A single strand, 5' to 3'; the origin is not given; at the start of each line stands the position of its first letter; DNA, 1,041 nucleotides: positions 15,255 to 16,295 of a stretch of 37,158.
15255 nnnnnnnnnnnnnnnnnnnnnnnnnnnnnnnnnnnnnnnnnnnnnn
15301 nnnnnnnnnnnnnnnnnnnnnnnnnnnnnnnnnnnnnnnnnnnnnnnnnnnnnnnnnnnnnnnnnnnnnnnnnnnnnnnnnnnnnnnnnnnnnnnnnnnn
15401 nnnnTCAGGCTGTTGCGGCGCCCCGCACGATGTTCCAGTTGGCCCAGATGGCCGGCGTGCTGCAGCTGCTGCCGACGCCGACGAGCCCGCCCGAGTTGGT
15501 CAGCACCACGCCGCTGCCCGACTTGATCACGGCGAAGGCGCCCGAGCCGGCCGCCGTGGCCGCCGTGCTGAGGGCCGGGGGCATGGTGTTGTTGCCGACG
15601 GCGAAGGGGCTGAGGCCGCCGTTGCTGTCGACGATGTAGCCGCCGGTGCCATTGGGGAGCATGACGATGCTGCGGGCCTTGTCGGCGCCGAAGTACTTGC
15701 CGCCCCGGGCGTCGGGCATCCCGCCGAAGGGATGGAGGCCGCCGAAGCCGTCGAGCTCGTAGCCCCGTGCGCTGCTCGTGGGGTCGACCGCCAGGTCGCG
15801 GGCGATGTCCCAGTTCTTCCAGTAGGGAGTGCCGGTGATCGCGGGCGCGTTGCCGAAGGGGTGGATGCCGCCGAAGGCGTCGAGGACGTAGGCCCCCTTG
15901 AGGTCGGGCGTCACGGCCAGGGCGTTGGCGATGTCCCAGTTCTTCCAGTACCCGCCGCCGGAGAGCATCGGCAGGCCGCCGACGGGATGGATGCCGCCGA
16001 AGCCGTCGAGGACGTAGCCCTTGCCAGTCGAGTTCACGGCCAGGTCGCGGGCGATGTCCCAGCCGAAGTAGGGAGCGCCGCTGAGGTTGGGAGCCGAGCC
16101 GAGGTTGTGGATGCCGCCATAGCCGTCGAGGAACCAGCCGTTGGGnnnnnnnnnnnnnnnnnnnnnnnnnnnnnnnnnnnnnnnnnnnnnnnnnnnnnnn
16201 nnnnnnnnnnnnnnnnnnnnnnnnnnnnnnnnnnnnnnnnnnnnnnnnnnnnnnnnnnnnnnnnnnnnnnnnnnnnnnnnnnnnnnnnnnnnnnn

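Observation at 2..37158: The repeat-tailed hydrolases are interleaved with genes that make and export a wall glycopolymer, suggesting a ligand/anchor pair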

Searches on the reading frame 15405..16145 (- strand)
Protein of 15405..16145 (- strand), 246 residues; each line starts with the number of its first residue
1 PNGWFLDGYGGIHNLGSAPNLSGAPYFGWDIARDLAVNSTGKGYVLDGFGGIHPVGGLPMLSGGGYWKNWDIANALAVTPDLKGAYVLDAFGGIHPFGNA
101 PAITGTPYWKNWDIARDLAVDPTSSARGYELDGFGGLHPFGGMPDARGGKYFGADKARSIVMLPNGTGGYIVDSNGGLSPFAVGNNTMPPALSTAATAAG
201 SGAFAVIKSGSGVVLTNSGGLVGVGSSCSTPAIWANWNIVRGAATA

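Call 13: find_homologous_proteins(query=A1, max_evalue=0.00001)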
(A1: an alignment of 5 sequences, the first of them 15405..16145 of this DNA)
Query A1 (5 sequences) (246 aa, profile of the alignment): 566 proteins with E <= 0.00001 among 8000 candidates; the best 120 are listed.
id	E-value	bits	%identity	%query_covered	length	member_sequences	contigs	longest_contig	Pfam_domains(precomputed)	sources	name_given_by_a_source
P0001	5.8e-109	381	50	73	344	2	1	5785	-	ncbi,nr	ncbi:MAG: hypothetical protein EXQ69_10440 [Acidimicrobiia bacterium]|nr:hypothetical protein [Acidi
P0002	3.3e-101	356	41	76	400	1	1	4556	-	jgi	jgi:hypothetical protein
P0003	7.0e-101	355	46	70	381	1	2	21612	PF00188.33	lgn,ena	-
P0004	2.4e-99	350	48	68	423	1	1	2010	PF00188.33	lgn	-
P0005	4.8e-98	345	100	100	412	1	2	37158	PF00188.33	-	-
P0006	6.4e-98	345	48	72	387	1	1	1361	-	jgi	jgi:hypothetical protein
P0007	7.3e-98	345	47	72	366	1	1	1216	-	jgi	jgi:hypothetical protein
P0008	1.8e-97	344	50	62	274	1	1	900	-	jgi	jgi:hypothetical protein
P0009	9.1e-96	338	41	80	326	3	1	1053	-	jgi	jgi:hypothetical protein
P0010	2.1e-94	334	44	73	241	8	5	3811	-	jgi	jgi:hypothetical protein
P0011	4.4e-92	326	38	96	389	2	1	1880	-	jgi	jgi:hypothetical protein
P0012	2.4e-91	324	46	89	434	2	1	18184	PF05257.23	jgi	jgi:CHAP domain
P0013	5.3e-91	322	46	75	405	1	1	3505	-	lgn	-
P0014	3.3e-90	320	43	73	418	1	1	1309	-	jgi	jgi:hypothetical protein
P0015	3.7e-90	320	44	73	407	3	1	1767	-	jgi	jgi:hypothetical protein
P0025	1.4e-84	301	33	97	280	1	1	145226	-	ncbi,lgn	-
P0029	1.4e-82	295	47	72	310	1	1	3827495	-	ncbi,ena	-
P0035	3.6e-81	290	48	68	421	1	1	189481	PF00188.33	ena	-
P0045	3.3e-78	281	44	76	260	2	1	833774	-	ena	-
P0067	2.7e-73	264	46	72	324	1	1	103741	-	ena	-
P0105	1.7e-67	245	51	57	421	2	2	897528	PF05257.23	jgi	jgi:hypothetical protein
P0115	6.5e-66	240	41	77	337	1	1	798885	PF00801.27,PF18911.7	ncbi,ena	-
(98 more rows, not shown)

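Call 20: find_related_loci(query=A2, collection=genome_contigs, flank=10000)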
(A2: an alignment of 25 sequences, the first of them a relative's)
Query A2 (412 aa) in genome_contigs; peptide patterns used: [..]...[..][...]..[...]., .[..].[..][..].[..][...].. (x = any residue, [..] = any of these).
593 stretches matched a pattern (row limit reached: there are more); 557 encode a relative of the query (tblastn E <= 1e-3); the best 80 are kept; 76 distinct loci.
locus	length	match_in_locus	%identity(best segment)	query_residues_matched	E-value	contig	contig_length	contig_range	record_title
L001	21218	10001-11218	50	1-410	3e-104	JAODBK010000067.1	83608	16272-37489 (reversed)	MAG: Acidimicrobiales bacterium isolate RYN_50 scaffold_1036098, whole genome shotgun sequence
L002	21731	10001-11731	47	1-410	3e-102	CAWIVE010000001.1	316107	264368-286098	MAG: uncultured Actinomycetes bacterium isolate MFD02840.bin.2.63 genome assembly, contig: contig_29602, whole genome sh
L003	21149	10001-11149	40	1-339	4e-61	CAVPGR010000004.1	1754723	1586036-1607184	MAG: uncultured Actinomycetes bacterium isolate MFD09964.bin.2.62 genome assembly, contig: contig_5362, whole genome sho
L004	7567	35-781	51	162-400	3e-61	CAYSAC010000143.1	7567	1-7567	MAG TPA_asm: uncultured Acidimicrobiaceae bacterium isolate SRP136066_co1_115 genome assembly, contig: NODE_14975_length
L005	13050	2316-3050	47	167-410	7e-55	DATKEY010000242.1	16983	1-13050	MAG TPA_asm: Candidatus Dormiibacterota bacterium isolate SMAG_U14511 k141_1741609, whole genome shotgun sequence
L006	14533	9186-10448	35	4-407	8e-54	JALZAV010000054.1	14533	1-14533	MAG: Candidatus Dormiibacterota bacterium isolate KAP bin100 SD1490_NODE_1346_length_14533_cov_4.052409, whole genome sh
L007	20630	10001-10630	54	167-412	1e-52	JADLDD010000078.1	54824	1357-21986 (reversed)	MAG: Acidimicrobiia bacterium isolate SJ254 c_000000801320, whole genome shotgun sequence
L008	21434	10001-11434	48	168-410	2e-51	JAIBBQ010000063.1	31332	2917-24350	MAG: Myxococcaceae bacterium isolate SSF41 NODE_26835_length_31332_cov_12.739593, whole genome shotgun sequence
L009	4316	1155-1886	45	168-410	2e-51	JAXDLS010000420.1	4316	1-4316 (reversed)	MAG: Chloroflexota bacterium isolate BP_623 scaffold_427054, whole genome shotgun sequence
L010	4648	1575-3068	48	144-408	3e-49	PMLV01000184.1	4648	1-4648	MAG: Acidimicrobiaceae bacterium isolate palsa_740 73.20120700_P3D.127_contig_20377, whole genome shotgun sequence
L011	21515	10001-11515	33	2-410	9e-49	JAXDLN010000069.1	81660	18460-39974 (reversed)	MAG: Chloroflexota bacterium isolate BP_619 scaffold_5145847, whole genome shotgun sequence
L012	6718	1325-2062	45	167-410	2e-48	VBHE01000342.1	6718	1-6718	MAG: Chloroflexi bacterium isolate CF_96 14_1009_12_20cm_scaffold_38783, whole genome shotgun sequence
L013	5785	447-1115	49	142-410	5e-48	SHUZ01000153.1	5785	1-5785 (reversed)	MAG: Acidimicrobiia bacterium isolate Baikal-deep-G23 BACOMB-C63611, whole genome shotgun sequence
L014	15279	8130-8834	49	142-410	1e-47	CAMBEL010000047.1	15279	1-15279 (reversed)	MAG: Bifidobacterium breve isolate TH-08apr19-172 genome assembly, contig: TH-08apr19-C10185, whole genome shotgun seque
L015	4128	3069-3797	48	169-364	1e-47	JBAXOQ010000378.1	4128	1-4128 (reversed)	MAG: Actinomycetes bacterium isolate ELA509 MAG509_378, whole genome shotgun sequence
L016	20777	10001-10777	46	144-386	6e-47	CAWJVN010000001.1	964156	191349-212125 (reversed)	MAG: uncultured Chloroflexia bacterium isolate MFD04580.bin.1.38 genome assembly, contig: contig_35604, whole genome sho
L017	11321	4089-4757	50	168-408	2e-46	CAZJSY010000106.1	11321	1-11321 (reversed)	MAG TPA_asm: uncultured Burkholderiales bacterium isolate SRP272529_co1_36 genome assembly, contig: NODE_10394_length_11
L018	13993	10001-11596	41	104-410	4e-46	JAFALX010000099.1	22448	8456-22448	MAG: Candidatus Dormiibacterota bacterium isolate CP_BE_RX_48 BE_RX_k147_2374532, whole genome shotgun sequence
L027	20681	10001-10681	51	168-347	8e-45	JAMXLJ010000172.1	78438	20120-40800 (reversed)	MAG: Acidimicrobiia bacterium isolate Bin.002_Pasture k127_9617013, whole genome shotgun sequence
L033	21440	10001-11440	40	142-408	3e-44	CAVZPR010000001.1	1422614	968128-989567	MAG: Candidatus Dormibacteraeota bacterium isolate MFD09603.bin.2.40 genome assembly, contig: contig_10890, whole genome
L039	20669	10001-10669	52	119-410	1e-43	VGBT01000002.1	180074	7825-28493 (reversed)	MAG: Actinomycetota bacterium isolate K_DeepCast_65m_m2_097 K_DeepCast_65m_m2_097_Ga0194128_10000050, whole genome shotg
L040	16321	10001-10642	50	141-352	1e-43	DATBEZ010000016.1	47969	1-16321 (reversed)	MAG TPA_asm: Acidimicrobiia bacterium isolate SMAG_U3796 k141_1681192, whole genome shotgun sequence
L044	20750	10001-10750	41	142-410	2e-43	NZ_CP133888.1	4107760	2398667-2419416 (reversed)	Salinilacustrithrix flava strain EGI L10123 chromosome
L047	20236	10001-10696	46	150-410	2e-43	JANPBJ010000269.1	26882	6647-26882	MAG: Acidimicrobiia bacterium isolate VAR_78_metabat_94 VAR_78_k141_320068, whole genome shotgun sequence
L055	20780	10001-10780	42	167-407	1e-42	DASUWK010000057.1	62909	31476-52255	MAG TPA_asm: Candidatus Dormiibacterota bacterium isolate SMAG_U1841 k141_1035891, whole genome shotgun sequence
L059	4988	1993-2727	48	144-387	3e-42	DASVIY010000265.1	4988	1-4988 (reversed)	MAG TPA_asm: Acidimicrobiia bacterium isolate SMAG_U3005 k141_74035, whole genome shotgun sequence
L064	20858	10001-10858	43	141-407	4e-42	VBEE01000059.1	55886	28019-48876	MAG: Chloroflexi bacterium isolate CF_18 14_1009_13_20cm_scaffold_558, whole genome shotgun sequence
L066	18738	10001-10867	42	158-408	8e-42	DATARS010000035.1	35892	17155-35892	MAG TPA_asm: Candidatus Dormiibacterota bacterium isolate SMAG_U5500 k141_4964282, whole genome shotgun sequence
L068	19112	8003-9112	35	30-412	7e-42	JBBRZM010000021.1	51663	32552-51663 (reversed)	MAG: Acidimicrobiia bacterium isolate metawrap_la5_47 metawrap_la5_47_K_608973_L_51663_cov_35.8725, whole genome shotgun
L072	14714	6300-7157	44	169-407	5e-47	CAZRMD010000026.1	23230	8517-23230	MAG TPA_asm: uncultured Actinomycetes bacterium isolate SRP272529_co2_28 genome assembly, contig: NODE_3499_length_23230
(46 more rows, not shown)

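Call 25: predict_structure(alignment_id=A2)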
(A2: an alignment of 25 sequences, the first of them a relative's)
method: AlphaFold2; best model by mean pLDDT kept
length: 412 residues; sequences in the alignment: 25
mean_pLDDT: 89.0   pTM: 0.78
mean pLDDT of the five models: 89.0, 88.7, 88.6, 87.4, 87.1
residues with pLDDT >= 90: 269; 70-90: 106; 50-70: 37; < 50: 0
segments of 3 or more residues with pLDDT < 50: none
pLDDT, mean of each block of 10 residues (from residue 1): 61 61 75 95 86 96 97 96 98 98 95 92 96 96 97 95 88 94 88 89 93 93 88 80 95 94 92 84 95 95 95 90 92 93 91 87 62 79 87 84 88 84
secondary structure, 60 per line:
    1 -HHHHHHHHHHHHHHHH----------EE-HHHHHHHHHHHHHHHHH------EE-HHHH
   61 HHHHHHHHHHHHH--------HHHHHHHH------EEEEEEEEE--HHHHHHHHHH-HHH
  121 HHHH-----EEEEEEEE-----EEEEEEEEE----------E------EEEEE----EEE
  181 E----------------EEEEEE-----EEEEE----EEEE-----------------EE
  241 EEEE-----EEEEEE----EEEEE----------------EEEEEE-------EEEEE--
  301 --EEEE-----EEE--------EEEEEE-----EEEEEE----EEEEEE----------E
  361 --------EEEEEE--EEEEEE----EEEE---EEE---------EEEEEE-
elements in order: H2-17 H31-47 H57-73 H82-89 E96-104 H107-116 H118-124 E130-137 E143-151 E169-173 E178-181 E198-203 E209-213 E218-221 E239-244 E250-255 E260-264 E281-286 E294-298 E303-306 E312-314 E323-328 E334-339 E344-349 E369-374 E377-382 E387-390 E394-396 E406-411

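Call 28: find_encoding_contigs(protein=P0029, flank=10000, max_places=2)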
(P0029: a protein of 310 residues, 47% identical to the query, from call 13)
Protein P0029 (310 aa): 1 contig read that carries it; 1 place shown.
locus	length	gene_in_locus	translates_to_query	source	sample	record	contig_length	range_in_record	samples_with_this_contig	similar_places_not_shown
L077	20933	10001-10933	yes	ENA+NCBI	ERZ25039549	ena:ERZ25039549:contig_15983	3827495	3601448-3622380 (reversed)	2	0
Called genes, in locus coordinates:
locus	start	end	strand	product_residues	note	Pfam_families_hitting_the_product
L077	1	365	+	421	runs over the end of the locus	-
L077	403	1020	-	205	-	-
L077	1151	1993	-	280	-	-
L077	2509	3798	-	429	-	PF13489:Methyltransf_23, PF07021:MetW (weak), PF08241:Methyltransf_11, PF08242:Methyltransf_12 (weak), PF13649:Methyltransf_25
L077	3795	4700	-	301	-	-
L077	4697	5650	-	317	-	PF00534:Glycos_transf_1, PF13692:Glyco_trans_1_4, PF13524:Glyco_trans_1_2 (faint)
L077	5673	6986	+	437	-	PF00534:Glycos_transf_1, PF13524:Glyco_trans_1_2, PF13692:Glyco_trans_1_4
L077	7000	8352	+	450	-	PF13439:Glyco_transf_4, PF13579:Glyco_trans_4_4 (weak), PF00534:Glycos_transf_1, PF13692:Glyco_trans_1_4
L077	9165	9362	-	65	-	-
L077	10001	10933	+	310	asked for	-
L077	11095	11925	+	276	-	PF01061:ABC2_membrane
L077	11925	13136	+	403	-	PF00005:ABC_tran, PF14524:Wzt_C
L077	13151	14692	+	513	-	PF01943:Polysacc_synt, PF13440:Polysacc_synt_3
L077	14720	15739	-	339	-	PF01656:CbiA (weak)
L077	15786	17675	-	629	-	PF04932:Wzy_C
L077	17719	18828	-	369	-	PF13439:Glyco_transf_4, PF20706:GT4-conflict, PF00534:Glycos_transf_1, PF13692:Glyco_trans_1_4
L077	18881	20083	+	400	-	PF13439:Glyco_transf_4, PF13579:Glyco_trans_4_4, PF00534:Glycos_transf_1, PF13692:Glyco_trans_1_4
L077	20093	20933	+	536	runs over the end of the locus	-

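Call 29: find_encoding_contigs(protein=P0045, flank=10000, max_places=1)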
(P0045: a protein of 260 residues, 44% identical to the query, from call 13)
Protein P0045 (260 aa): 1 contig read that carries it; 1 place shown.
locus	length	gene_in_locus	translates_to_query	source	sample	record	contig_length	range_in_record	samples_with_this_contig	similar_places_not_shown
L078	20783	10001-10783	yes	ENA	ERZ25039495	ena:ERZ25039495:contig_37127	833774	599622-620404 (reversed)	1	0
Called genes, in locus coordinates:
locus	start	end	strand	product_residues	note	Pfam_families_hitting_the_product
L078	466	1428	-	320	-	PF02156:Glyco_hydro_26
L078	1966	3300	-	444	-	PF00535:Glycos_transf_2, PF13641:Glyco_tranf_2_3, PF13506:Glyco_transf_21, PF13632:Glyco_trans_2_3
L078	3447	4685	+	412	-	PF01832:Glucosaminidase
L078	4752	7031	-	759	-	-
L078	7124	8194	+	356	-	PF13231:PMT_2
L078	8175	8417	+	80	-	-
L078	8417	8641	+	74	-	-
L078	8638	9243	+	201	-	PF03848:TehB, PF13489:Methyltransf_23, PF01739:CheR (faint), PF05401:NodS (weak), PF13847:Methyltransf_31 (weak), PF08241:Methyltransf_11, PF08242:Methyltransf_12, PF13649:Methyltransf_25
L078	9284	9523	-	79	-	-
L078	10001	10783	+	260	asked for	-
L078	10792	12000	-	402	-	PF00107:ADH_zinc_N, PF00753:Lactamase_B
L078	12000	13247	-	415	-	PF03372:Exo_endo_phos, PF08240:ADH_N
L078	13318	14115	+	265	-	PF00106:adh_short, PF08659:KR, PF13561:adh_short_C2, PF23441:SDR (weak)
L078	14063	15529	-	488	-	PF00672:HAMP, PF00512:HisKA, PF02518:HATPase_c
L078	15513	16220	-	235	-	PF00072:Response_reg, PF00486:Trans_reg_C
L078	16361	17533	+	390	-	PF00270:DEAD, PF04851:ResIII (weak), PF00271:Helicase_C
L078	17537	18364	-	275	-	PF00378:ECH_1, PF16113:ECH_2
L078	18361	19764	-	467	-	PF00768:Peptidase_S11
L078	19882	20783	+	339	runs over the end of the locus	PF00155:Aminotran_1_2, PF00266:Aminotran_5 (faint), PF01053:Cys_Met_Meta_PP (faint)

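Call 30: find_encoding_contigs(protein=P0105, flank=10000, max_places=1)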
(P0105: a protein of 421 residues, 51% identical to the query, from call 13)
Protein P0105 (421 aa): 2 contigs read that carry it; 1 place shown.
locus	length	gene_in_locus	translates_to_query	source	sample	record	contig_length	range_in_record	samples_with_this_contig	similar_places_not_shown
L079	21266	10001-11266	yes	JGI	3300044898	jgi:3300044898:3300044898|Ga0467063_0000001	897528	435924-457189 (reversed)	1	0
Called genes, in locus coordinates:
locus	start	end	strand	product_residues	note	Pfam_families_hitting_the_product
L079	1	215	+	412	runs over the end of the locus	PF00266:Aminotran_5, PF22580:KYNU_C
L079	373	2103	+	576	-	PF13487:HD_5, PF01966:HD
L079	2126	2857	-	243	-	PF09335:VTT_dom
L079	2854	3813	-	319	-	PF00892:EamA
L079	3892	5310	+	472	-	PF00171:Aldedh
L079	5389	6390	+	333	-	PF01522:Polysacc_deac_1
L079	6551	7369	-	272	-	PF00702:Hydrolase (faint), PF12710:HAD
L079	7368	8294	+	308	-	PF17827:PrmC_N, PF05175:MTS, PF13649:Methyltransf_25, PF13847:Methyltransf_31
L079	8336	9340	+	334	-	PF00756:Esterase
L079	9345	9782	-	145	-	-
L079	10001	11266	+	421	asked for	PF05257:CHAP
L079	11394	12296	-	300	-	PF08450:SGL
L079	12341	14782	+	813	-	PF00133:tRNA-synt_1, PF09334:tRNA-synt_1g, PF13603:tRNA-synt_1_2, PF00133:tRNA-synt_1, PF09334:tRNA-synt_1g, PF08264:Anticodon_1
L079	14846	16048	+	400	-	PF05222:AlaDh_PNT_N, PF01262:AlaDh_PNT_C, PF02826:2-Hacid_dh_C (faint)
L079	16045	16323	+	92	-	PF12769:PNTB_4TM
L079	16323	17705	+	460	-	PF02233:PNTB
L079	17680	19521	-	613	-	-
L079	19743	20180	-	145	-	PF00583:Acetyltransf_1, PF13673:Acetyltransf_10, PF13508:Acetyltransf_7 (weak)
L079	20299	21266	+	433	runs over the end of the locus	PF01590:GAF (weak), PF13185:GAF_2 (weak), PF00512:HisKA, PF02518:HATPase_c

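Call 31: find_encoding_contigs(protein=P0115, flank=10000, max_places=1)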
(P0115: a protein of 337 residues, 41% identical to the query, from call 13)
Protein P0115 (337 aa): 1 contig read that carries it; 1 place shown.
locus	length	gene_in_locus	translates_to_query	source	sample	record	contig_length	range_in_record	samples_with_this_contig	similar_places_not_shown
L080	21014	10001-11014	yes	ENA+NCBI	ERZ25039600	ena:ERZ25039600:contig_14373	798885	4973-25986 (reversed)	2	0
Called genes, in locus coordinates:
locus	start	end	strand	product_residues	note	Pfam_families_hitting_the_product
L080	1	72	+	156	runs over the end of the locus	-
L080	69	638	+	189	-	PF01327:Pep_deformylase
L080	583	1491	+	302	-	PF00551:Formyl_trans_N, PF02911:Formyl_trans_C (weak)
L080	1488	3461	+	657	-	PF01029:NusB, PF22458:RsmF-B_ferredox, PF01189:Methyltr_RsmB-F, PF08241:Methyltransf_11 (faint), PF13649:Methyltransf_25 (weak), PF00834:Ribul_P_3_epim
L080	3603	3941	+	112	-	PF00994:MoCF_biosynth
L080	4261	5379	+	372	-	PF00383:dCMP_cyt_deam_1, PF14437:MafB19-deam (weak), PF01872:RibD_C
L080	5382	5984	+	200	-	PF00677:Lum_binding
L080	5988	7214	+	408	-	PF00926:DHBP_synthase, PF00925:GTP_cyclohydro2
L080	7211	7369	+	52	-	-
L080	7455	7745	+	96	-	PF00583:Acetyltransf_1 (weak), PF13302:Acetyltransf_3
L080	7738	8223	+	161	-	PF00885:DMRL_synthase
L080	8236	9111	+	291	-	PF01634:HisG, PF08029:HisG_C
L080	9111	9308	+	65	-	PF00313:CSD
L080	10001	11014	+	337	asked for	PF00801:PKD, PF18911:PKD_4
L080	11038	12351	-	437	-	PF20990:DUF2207_C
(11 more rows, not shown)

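Call 32: fold_search(model_id=the predicted structure, library=pdb)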
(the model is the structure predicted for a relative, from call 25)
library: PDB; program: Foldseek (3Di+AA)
matches with E <= 10: 1190; with E <= 0.001: 129
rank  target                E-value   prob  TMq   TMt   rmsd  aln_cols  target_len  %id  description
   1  8era_C                4.8e-06  1.00  0.36  0.46   8.5       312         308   10  RMC-5552 in complex with mTORC1 and FKBP12 (released 2022-12-28)
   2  4d53_A                1.0e-05  1.00  0.29  0.83   2.4       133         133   17  Outer surface protein BB0689 from Borrelia burgdorferi (released 2015-10-14)
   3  7mq8_LO               1.1e-05  1.00  0.24  0.13  14.0       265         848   12  Cryo-EM structure of the human SSU processome, state pre-A1 (released 2021-09-22)
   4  7s0u_B                3.6e-05  1.00  0.34  0.46   7.4       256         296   12  PRMT5/MEP50 crystal structure with MTA and phthalazinone fragment bound (released 2022-01-26)
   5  7ser_B                3.6e-05  1.00  0.35  0.45  10.1       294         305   12  PRMT5/MEP50 with compound 30 bound (released 2022-01-26)
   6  7s1q_B                3.6e-05  1.00  0.31  0.42  16.5       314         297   12  PRMT5/MEP50 crystal structure with MTA and a phthalazinone inhibitor bound (Compound 9) (released 2022-01-26)
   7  6fuw_B                5.4e-05  1.00  0.34  0.37  10.3       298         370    9  Cryo-EM structure of the human CPSF160-WDR33-CPSF30 complex bound to the PAS AAUAAA motif at 3.1 Angstrom resolution (released 2018-03-21)
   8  6zwm_C                5.4e-05  1.00  0.28  0.34  11.3       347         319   11  cryo-EM structure of human mTOR complex 2, overall refinement (released 2020-11-18)
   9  4x60_B                5.7e-05  1.00  0.36  0.46  10.0       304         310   12  Crystal structure of PRMT5:MEP50 with EPZ015666 and sinefungin (released 2015-04-22)
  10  8ptk_h                5.7e-05  1.00  0.27  0.25  11.9       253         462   13  Composite structure of Dynein-Dynactin-JIP3-LIS1 (released 2024-03-27)
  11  8gdc_B                5.7e-05  1.00  0.28  0.35  10.8       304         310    9  Cryo-EM Structure of the Prostaglandin E2 Receptor 3 Coupled to G Protein (released 2024-01-10)
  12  6kiz_N                5.7e-05  1.00  0.22  0.26  13.3       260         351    6  Cryo-EM structure of human MLL1-NCP complex, binding mode2 (released 2019-09-11)
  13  9mgl_B                6.0e-05  1.00  0.34  0.44  11.2       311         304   13  Crystal structure of PRMT5:MEP50 in complex with MTA and GSK3326595 (released 2025-03-05)
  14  7bo7_BBB              6.3e-05  1.00  0.34  0.44  10.1       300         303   11  CRYSTAL STRUCTURE OF THE HUMAN PRMT5:MEP50 COMPLEX with JNJB44355437 (released 2022-03-02)
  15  5emk_B                7.1e-05  1.00  0.37  0.47   8.6       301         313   13  Crystal structure of PRMT5:MEP50 with Compound 9 and sinefungin (released 2016-02-24)
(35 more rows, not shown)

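Call 33: search_solved_structures(query=A1, max_evalue=10)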
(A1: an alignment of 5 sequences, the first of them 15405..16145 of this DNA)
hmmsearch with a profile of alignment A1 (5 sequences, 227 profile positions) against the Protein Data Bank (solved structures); distinct sequences matched with E-value up to 10: 2.
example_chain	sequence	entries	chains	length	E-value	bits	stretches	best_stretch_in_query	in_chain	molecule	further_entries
1rwi_B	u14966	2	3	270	0.088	15.7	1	33-205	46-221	Serine/threonine-protein kinase pknD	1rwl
4bgv_A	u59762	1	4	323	0.16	14.9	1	21-75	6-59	MALATE DEHYDROGENASE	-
